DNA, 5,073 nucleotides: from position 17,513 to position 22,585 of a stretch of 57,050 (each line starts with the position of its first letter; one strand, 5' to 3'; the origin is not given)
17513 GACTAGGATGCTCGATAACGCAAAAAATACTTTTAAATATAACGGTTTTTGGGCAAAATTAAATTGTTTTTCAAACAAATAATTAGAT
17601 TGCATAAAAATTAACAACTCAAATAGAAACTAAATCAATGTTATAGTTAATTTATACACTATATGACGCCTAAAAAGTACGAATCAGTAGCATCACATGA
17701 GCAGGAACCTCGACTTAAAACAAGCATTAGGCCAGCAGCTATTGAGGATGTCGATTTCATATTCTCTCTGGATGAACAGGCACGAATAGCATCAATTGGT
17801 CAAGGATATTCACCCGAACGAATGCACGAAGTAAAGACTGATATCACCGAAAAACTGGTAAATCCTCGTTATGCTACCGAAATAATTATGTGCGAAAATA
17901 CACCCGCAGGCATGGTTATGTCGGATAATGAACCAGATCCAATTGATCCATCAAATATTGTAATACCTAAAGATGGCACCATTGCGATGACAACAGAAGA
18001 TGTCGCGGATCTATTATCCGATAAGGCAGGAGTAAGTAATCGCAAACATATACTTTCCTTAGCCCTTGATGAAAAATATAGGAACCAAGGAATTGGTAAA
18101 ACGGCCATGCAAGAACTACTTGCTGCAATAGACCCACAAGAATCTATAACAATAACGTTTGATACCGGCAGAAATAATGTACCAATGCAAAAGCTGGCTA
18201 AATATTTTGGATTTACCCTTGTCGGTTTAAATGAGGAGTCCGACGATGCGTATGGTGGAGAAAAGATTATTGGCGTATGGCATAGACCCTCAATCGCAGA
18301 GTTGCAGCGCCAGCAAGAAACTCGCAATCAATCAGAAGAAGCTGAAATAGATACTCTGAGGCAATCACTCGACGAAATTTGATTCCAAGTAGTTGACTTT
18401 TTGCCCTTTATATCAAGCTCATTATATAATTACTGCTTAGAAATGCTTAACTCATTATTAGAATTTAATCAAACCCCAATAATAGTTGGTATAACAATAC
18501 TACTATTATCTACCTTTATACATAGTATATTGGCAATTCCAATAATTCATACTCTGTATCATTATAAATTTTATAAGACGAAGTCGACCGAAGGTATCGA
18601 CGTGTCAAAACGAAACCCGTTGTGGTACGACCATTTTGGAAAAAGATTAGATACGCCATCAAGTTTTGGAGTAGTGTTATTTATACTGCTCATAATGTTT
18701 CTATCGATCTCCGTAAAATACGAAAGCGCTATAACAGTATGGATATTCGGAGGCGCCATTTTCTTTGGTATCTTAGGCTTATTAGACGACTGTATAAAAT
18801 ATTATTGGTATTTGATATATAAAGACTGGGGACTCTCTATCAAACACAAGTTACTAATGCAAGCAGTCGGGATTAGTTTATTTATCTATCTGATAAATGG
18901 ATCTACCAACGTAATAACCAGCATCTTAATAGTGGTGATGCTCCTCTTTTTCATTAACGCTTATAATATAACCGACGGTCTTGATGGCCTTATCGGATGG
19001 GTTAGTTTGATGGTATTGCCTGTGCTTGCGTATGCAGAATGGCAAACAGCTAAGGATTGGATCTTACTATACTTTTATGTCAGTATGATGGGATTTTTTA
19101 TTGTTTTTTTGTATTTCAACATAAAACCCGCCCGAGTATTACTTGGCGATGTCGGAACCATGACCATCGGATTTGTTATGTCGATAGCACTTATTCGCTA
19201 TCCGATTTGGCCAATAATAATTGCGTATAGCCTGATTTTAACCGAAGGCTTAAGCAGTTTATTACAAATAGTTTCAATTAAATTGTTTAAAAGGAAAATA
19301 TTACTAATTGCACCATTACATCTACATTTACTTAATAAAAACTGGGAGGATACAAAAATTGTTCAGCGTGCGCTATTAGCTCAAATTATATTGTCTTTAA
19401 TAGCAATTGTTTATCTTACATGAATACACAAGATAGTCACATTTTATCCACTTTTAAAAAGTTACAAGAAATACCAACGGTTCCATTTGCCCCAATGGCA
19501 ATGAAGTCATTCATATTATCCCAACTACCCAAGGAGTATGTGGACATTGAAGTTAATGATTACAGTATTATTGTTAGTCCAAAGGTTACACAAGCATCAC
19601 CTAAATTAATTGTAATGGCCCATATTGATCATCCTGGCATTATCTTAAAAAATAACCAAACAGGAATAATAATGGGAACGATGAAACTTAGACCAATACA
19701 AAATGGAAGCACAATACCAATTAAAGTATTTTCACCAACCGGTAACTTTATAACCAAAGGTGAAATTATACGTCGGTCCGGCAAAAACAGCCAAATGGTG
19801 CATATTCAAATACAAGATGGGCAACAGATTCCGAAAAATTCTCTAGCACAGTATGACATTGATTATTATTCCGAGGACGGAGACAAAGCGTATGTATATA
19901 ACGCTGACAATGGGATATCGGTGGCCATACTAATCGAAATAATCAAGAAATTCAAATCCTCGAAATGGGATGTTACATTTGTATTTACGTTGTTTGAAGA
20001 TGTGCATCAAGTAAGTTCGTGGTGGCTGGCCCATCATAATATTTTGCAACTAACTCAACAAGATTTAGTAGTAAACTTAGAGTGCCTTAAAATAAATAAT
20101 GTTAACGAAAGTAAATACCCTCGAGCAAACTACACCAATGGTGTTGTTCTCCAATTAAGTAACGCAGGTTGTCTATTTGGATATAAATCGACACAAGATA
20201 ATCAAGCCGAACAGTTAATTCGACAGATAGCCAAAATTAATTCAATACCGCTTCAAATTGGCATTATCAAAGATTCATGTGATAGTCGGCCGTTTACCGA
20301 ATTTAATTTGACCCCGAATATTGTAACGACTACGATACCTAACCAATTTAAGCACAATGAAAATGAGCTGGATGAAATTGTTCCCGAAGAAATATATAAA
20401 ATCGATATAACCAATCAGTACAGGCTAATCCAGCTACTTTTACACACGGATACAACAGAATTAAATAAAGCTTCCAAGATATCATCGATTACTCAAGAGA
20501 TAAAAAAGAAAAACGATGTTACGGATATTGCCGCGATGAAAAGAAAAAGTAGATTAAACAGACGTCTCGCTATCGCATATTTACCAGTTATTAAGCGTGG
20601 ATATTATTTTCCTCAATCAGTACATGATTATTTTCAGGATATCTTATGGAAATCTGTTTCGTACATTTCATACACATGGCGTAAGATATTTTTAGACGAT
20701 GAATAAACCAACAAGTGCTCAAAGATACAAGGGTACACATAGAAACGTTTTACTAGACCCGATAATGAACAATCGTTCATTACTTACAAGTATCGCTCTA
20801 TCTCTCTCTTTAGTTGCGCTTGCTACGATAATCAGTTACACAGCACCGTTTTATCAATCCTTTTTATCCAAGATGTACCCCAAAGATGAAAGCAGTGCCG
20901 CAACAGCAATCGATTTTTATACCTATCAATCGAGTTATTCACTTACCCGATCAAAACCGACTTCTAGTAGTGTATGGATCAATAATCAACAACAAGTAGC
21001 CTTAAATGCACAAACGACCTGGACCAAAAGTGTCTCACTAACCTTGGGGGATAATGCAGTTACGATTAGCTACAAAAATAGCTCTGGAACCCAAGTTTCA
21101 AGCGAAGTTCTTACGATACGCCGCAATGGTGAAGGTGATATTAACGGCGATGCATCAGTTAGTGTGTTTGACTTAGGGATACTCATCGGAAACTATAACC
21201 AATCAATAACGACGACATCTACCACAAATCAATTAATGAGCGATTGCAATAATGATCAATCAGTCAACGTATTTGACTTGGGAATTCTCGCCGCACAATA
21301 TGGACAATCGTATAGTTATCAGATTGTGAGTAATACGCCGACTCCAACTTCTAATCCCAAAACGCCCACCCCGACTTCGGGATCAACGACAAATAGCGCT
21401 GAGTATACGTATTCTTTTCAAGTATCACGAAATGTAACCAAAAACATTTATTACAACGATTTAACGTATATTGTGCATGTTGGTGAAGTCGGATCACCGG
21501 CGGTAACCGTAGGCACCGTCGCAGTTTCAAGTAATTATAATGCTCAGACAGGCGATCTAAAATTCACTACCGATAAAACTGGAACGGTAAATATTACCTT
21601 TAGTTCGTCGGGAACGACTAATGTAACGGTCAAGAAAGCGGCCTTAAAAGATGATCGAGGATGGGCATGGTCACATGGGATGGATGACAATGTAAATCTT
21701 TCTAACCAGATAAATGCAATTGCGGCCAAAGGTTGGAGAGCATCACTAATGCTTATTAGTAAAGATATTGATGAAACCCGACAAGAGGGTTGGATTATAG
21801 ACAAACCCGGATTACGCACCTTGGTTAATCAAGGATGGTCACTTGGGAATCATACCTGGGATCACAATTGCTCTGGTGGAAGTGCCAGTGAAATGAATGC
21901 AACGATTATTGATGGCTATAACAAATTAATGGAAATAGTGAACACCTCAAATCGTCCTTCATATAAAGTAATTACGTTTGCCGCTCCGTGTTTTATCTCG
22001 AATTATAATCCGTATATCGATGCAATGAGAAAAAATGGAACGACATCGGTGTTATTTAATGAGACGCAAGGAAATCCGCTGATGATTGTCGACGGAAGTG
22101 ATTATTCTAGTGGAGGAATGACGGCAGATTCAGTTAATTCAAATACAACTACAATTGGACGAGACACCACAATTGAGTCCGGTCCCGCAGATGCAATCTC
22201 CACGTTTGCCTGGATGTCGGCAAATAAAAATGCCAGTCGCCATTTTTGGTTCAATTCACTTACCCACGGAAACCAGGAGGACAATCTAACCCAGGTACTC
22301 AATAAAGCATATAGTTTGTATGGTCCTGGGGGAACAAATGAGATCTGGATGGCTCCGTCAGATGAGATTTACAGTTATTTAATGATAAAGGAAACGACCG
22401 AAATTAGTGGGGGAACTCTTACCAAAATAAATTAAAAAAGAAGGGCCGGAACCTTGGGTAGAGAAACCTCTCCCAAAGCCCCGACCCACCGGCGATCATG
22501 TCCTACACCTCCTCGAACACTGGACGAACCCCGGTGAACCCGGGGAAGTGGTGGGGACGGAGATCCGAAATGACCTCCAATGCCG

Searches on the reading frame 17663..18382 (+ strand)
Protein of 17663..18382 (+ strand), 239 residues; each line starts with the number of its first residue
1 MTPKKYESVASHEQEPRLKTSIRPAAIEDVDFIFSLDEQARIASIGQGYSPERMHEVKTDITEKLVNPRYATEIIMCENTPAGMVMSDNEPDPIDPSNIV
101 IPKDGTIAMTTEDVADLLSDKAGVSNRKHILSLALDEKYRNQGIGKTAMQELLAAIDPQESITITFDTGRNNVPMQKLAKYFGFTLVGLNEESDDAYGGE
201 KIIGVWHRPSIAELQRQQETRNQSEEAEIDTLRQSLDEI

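Call 50: search_protein_families(library=pfam, proteins=[window:17663-18382:+], max_evalue=0.001)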
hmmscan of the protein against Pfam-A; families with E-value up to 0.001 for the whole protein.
window:17663-18382:+ (239 aa): 3 families
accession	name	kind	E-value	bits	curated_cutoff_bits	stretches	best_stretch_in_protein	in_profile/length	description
PF00583.31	Acetyltransf_1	-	1.9e-08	35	20.7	1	92-184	55-116/116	Acetyltransferase (GNAT) family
PF13508.13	Acetyltransf_7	-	0.00025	21.8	27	1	127-185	29-83/84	Acetyltransferase (GNAT) domain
PF13673.13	Acetyltransf_10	-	0.00026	21.4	23.6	1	123-167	47-93/128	Acetyltransferase (GNAT) domain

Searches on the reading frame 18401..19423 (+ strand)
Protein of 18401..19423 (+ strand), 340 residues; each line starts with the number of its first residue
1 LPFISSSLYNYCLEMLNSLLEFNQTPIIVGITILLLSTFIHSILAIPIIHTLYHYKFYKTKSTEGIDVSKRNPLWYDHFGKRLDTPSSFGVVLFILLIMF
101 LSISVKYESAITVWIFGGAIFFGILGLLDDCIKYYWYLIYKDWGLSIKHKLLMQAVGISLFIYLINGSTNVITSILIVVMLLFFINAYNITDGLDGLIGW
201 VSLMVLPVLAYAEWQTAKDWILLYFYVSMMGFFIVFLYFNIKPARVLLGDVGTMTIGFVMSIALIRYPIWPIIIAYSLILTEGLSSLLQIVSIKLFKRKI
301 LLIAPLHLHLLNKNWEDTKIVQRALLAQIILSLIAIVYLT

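Call 50: search_protein_families(library=pfam, proteins=[window:18401-19423:+], max_evalue=0.001)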
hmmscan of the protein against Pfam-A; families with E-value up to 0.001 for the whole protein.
window:18401-19423:+ (340 aa): 1 family
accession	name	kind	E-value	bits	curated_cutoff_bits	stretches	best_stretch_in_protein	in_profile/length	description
PF00953.26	Glycos_transf_4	-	5.6e-21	75.6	27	1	115-266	4-158/160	Glycosyl transferase family 4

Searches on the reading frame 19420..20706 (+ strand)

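Call 50: search_protein_families(library=pfam, proteins=[window:19420-20706:+], max_evalue=0.001)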
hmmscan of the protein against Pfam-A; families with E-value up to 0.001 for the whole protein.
window:19420-20706:+ (428 aa): 2 families
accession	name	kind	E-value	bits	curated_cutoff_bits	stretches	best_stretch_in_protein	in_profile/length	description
PF05343.19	Peptidase_M42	-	5.1e-10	39.3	23.2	1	161-316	132-279/292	M42 glutamyl aminopeptidase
PF04389.22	Peptidase_M28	-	4.5e-05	23.7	21.3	0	163-250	32-122/193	Peptidase family M28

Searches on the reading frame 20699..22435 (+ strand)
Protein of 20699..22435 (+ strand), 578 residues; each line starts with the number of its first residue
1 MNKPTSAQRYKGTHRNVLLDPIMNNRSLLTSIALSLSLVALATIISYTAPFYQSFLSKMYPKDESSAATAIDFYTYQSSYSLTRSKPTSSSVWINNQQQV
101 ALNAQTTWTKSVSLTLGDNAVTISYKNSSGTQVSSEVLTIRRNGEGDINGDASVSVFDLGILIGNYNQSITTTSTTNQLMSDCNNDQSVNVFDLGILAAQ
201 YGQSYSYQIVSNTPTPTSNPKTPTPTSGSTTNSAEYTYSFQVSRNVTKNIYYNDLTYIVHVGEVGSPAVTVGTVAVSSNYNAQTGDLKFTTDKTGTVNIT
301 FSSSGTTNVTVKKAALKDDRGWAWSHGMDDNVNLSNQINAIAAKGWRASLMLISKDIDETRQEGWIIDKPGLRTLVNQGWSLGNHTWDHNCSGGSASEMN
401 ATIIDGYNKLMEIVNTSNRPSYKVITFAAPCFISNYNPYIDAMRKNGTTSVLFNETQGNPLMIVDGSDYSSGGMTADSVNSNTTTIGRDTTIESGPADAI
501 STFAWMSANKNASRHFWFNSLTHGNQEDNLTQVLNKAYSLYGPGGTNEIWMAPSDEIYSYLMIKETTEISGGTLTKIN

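Call 50: search_protein_families(library=pfam, proteins=[window:20699-22435:+], max_evalue=0.001)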
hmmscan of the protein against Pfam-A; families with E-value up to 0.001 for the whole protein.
window:20699-22435:+ (578 aa): 2 families
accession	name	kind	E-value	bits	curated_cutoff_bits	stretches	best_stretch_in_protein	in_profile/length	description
PF00404.24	Dockerin_1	-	2.1e-06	28.2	22.9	1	146-198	2-53/57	Dockerin type I domain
PF01522.26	Polysacc_deac_1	-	3.4e-05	24.3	23.1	1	331-410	18-89/124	Polysaccharide deacetylase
